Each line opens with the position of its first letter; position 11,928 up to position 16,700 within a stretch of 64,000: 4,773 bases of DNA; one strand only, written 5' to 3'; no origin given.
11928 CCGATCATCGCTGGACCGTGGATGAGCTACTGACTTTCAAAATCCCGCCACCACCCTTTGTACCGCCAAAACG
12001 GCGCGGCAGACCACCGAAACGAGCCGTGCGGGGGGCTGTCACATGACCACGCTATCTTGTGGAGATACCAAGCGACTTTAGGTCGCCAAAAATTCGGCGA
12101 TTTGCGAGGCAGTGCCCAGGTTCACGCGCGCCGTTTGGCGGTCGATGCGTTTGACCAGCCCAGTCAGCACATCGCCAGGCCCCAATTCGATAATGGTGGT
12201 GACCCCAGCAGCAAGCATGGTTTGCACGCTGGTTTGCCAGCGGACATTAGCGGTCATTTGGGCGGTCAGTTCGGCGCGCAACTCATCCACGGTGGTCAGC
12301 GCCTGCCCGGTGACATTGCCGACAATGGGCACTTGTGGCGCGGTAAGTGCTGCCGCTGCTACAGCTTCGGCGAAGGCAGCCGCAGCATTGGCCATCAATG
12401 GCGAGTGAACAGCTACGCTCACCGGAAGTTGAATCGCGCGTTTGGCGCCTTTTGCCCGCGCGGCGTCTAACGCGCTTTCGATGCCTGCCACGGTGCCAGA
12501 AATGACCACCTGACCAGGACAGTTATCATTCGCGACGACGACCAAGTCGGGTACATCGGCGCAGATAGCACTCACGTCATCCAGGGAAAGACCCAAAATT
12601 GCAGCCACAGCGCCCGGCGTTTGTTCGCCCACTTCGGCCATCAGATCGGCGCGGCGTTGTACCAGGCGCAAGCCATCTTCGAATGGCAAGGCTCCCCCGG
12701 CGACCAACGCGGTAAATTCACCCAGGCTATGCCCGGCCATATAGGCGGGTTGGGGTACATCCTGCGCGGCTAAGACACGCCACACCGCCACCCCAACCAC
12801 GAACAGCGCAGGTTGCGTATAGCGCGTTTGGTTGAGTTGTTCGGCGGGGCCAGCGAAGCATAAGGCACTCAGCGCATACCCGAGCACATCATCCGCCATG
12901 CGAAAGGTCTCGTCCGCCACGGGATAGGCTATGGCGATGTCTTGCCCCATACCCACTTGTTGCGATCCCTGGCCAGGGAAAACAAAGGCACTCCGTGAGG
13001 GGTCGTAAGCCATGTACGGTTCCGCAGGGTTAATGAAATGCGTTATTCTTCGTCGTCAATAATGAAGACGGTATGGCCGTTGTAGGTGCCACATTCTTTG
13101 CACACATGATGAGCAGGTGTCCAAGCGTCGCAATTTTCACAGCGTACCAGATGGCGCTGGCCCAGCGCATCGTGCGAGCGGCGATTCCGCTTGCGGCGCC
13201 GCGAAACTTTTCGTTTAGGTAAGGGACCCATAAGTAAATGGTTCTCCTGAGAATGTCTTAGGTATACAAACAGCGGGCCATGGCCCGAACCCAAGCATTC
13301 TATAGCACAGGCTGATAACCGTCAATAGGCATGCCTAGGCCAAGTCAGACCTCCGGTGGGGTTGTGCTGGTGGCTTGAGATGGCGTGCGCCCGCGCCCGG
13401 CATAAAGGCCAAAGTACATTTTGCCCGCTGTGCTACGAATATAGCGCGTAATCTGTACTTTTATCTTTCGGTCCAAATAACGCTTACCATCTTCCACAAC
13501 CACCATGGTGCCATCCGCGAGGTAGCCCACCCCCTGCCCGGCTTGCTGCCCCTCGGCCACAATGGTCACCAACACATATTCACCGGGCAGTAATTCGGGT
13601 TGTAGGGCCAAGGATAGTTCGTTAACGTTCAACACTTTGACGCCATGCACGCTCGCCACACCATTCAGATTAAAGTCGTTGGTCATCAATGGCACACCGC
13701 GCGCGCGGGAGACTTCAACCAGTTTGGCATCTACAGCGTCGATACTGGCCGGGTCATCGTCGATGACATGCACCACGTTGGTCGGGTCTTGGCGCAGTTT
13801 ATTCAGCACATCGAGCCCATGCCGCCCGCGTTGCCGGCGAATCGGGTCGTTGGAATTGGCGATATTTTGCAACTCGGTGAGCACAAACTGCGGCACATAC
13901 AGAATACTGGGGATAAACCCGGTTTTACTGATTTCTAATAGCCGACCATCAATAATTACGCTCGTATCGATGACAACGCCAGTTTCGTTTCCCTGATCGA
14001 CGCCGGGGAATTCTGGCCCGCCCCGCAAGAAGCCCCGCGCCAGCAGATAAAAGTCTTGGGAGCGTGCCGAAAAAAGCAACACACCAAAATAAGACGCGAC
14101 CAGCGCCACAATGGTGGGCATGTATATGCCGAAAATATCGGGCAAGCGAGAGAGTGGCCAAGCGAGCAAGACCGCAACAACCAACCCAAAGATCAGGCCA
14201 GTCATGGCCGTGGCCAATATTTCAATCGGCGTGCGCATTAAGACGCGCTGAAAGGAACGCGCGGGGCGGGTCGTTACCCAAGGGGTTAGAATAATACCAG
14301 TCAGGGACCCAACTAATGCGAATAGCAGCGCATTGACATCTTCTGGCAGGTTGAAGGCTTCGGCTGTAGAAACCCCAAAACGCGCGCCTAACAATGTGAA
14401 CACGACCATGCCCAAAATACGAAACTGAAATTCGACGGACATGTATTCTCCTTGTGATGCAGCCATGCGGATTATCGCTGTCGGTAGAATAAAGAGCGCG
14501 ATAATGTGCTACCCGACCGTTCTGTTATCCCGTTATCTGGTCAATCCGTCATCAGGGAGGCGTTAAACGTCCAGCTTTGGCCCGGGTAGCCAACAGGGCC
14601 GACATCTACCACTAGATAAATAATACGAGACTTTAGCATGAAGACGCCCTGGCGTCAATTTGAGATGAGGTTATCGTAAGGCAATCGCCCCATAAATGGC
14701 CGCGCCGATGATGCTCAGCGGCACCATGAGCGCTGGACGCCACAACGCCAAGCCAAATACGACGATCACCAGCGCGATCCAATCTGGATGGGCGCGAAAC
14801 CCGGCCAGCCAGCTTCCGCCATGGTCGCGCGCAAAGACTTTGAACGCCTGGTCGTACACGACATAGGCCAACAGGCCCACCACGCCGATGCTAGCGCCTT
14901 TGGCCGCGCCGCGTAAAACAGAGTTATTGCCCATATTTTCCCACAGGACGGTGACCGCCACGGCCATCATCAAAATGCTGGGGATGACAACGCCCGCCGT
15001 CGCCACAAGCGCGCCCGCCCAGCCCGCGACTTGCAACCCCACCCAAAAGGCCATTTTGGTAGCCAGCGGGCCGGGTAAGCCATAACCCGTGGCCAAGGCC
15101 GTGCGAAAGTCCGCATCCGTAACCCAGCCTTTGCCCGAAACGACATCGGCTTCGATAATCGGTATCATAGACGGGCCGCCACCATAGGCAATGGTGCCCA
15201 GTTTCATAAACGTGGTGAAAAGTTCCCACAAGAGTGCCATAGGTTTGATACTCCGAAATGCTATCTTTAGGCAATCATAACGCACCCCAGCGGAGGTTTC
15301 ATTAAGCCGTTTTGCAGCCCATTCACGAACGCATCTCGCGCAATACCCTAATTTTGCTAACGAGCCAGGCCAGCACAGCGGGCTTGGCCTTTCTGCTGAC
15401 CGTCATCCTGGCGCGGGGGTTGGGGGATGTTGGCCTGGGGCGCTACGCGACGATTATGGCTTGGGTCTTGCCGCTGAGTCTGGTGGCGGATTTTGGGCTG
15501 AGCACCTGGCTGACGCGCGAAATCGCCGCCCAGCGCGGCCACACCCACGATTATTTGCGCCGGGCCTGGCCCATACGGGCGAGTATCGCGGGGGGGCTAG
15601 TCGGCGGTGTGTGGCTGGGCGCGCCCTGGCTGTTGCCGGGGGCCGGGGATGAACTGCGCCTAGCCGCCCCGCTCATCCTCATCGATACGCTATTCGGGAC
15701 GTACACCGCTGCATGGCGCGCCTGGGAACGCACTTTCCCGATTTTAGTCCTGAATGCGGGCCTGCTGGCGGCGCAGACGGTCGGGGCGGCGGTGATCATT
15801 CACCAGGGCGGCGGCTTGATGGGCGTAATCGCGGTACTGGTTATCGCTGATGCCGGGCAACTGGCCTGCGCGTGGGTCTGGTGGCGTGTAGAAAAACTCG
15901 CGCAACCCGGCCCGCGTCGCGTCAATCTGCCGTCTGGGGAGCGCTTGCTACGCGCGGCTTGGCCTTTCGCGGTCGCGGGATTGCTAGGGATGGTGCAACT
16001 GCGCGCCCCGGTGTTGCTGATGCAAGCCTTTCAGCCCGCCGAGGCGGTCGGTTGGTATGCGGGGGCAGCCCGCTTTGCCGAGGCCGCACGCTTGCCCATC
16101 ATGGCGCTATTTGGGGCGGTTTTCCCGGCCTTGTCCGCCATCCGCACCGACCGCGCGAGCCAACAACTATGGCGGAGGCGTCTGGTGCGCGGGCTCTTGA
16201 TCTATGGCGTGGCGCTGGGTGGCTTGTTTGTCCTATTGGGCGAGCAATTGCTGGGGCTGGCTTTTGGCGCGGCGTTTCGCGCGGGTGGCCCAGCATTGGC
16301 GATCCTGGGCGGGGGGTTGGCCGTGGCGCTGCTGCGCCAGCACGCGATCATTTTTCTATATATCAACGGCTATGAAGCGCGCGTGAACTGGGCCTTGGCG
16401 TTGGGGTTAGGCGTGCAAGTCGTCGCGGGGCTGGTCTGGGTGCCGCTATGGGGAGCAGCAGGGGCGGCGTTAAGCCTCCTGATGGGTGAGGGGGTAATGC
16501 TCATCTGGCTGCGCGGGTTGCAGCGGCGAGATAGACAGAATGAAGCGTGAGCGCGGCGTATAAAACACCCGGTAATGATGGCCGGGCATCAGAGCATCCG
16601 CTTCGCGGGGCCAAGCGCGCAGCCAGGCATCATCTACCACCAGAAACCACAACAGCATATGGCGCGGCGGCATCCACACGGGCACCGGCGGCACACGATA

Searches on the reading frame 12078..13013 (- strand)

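Call 57: search_protein_families(library=pfam, proteins=[window:12078-13013:-], max_evalue=0.00001)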
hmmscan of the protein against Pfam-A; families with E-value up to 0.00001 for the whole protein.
window:12078-13013:- (311 aa): 1 family
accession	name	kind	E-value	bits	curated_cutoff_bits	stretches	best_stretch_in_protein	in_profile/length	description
PF00698.26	Acyl_transf_1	-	2.2e-38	132.9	32.7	1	10-289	2-277/319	Acyl transferase domain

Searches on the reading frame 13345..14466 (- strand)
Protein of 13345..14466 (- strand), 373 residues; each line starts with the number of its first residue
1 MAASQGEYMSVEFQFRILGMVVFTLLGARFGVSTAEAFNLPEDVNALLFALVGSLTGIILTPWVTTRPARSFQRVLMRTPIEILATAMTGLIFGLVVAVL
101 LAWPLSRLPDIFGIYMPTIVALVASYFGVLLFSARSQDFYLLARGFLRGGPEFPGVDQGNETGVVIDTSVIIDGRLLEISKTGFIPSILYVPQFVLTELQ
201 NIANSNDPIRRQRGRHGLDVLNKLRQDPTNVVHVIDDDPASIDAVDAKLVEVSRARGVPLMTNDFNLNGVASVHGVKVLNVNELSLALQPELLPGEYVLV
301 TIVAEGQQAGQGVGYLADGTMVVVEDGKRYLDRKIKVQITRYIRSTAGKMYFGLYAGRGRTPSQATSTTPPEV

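Call 57: search_protein_families(library=pfam, proteins=[window:13345-14466:-], max_evalue=0.00001)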
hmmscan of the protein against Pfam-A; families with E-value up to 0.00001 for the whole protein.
window:13345-14466:- (373 aa): 1 family
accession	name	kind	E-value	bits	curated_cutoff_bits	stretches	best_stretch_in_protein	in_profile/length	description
PF01938.26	TRAM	-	9.1e-06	25.9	21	0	294-341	4-50/61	TRAM domain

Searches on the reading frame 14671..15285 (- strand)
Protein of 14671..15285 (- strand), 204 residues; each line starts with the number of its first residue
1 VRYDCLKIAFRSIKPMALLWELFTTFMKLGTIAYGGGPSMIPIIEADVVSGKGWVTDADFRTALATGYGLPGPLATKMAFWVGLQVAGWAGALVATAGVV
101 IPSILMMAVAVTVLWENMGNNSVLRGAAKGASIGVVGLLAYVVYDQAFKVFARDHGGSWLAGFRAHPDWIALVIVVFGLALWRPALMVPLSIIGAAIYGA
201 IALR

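Call 75: search_protein_families(library=pfam, proteins=[window:14671-15285:-], max_evalue=0.0001)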
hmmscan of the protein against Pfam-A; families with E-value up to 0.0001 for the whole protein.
window:14671-15285:- (204 aa): 1 family
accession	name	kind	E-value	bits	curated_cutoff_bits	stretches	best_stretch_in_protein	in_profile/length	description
PF02417.20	Chromate_transp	-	8.9e-37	127.1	28.6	1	20-199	1-165/166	Chromate transporter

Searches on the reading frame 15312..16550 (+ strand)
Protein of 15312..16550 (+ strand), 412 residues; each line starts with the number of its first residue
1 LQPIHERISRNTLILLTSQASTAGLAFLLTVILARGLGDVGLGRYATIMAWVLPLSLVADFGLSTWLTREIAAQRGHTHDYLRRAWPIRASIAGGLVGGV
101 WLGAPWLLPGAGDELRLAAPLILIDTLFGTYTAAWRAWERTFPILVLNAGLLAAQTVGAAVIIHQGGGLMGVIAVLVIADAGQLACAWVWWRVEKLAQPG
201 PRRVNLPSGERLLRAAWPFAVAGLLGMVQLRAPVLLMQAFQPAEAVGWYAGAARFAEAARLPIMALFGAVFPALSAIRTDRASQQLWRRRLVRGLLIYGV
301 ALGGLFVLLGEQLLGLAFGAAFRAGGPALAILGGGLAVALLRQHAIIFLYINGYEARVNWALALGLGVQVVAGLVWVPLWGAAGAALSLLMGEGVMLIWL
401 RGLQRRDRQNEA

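Call 57: search_protein_families(library=pfam, proteins=[window:15312-16550:+], max_evalue=0.00001)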
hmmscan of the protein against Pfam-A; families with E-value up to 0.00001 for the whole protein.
window:15312-16550:+ (412 aa): 1 family
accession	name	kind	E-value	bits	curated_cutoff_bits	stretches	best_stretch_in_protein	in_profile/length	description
PF01943.22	Polysacc_synt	-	8.2e-22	78.4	28.2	1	10-277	3-273/274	Polysaccharide biosynthesis protein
